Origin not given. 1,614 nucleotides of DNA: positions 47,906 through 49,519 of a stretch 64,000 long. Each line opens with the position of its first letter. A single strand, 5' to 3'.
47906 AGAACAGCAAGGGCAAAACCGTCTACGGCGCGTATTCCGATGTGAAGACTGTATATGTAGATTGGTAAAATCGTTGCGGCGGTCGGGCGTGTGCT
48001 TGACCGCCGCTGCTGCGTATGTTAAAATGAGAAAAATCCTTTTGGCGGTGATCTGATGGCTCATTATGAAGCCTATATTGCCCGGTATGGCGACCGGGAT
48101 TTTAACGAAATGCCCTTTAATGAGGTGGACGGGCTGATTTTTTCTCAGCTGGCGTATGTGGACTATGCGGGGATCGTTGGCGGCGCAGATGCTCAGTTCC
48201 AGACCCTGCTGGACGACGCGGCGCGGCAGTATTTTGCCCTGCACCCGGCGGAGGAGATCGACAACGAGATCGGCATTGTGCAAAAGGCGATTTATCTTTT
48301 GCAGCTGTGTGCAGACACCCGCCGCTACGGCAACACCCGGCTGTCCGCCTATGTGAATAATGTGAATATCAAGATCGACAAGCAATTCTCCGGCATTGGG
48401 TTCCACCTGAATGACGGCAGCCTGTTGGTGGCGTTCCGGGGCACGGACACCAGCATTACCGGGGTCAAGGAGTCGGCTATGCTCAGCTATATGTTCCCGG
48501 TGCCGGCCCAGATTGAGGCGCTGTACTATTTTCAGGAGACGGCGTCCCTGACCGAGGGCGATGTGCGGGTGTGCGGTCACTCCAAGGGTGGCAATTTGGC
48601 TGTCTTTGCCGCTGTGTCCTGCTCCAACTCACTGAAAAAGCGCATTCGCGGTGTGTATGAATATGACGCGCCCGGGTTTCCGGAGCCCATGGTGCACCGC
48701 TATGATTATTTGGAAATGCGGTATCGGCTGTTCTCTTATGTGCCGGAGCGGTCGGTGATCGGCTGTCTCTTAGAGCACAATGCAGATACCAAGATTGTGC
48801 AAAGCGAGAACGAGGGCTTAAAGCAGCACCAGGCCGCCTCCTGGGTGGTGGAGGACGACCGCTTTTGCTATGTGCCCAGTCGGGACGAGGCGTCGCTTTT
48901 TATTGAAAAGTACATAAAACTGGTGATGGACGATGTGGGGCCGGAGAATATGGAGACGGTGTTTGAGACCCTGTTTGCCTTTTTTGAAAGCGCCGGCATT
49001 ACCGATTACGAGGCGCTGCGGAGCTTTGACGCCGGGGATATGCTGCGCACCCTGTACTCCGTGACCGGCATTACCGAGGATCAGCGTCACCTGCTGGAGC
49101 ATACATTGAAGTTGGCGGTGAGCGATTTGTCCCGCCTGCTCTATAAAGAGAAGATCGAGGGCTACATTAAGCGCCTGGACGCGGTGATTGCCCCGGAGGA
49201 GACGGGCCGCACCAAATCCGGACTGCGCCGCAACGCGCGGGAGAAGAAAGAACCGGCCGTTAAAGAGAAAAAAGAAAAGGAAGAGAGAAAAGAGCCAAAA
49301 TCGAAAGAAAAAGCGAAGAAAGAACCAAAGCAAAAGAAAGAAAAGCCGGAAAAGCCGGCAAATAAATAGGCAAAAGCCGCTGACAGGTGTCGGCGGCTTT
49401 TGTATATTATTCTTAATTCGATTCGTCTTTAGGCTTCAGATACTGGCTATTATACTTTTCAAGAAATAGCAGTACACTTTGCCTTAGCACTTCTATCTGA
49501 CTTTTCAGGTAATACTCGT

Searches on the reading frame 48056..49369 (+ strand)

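Call 6: search_protein_families(library=ncbifam, proteins=[window:48056-49369:+], max_evalue=1)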
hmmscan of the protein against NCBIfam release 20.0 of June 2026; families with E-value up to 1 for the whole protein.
window:48056-49369:+ (437 aa): 3 families
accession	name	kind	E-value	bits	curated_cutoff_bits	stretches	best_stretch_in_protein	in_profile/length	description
NF047388.1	SA1320_fam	subfamily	0.0091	14.5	230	1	123-191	3-74/644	SA1320 family protein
NF008525.0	PRK11460.1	equivalog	0.031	13.6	191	0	292-345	23-77/232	esterase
NF058665.1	HaHSL_fam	equivalog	0.21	10.9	320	1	160-197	119-159/260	hormone-sensitive lipase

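Call 7: search_protein_families(library=pfam, proteins=[window:48056-49369:+], max_evalue=1)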
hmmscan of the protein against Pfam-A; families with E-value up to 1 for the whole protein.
window:48056-49369:+ (437 aa): 5 families
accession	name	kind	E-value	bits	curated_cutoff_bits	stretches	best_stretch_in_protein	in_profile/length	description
PF11187.14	Mbeg1-like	-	1.1e-64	218.4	21.1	1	87-307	3-223/224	Mbeg1-like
PF01764.32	Lipase_3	-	0.059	13.7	22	1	168-193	63-88/140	Lipase (class 3)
PF07859.19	Abhydrolase_3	-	0.086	13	25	1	156-199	56-102/210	alpha/beta hydrolase fold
PF05786.19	Cnd2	-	0.36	9.9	29.8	1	370-430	134-196/764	Condensin complex subunit 2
PF06459.17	RR_TM4-6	-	0.64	10.2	25.1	1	343-432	58-153/277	Ryanodine Receptor TM 4-6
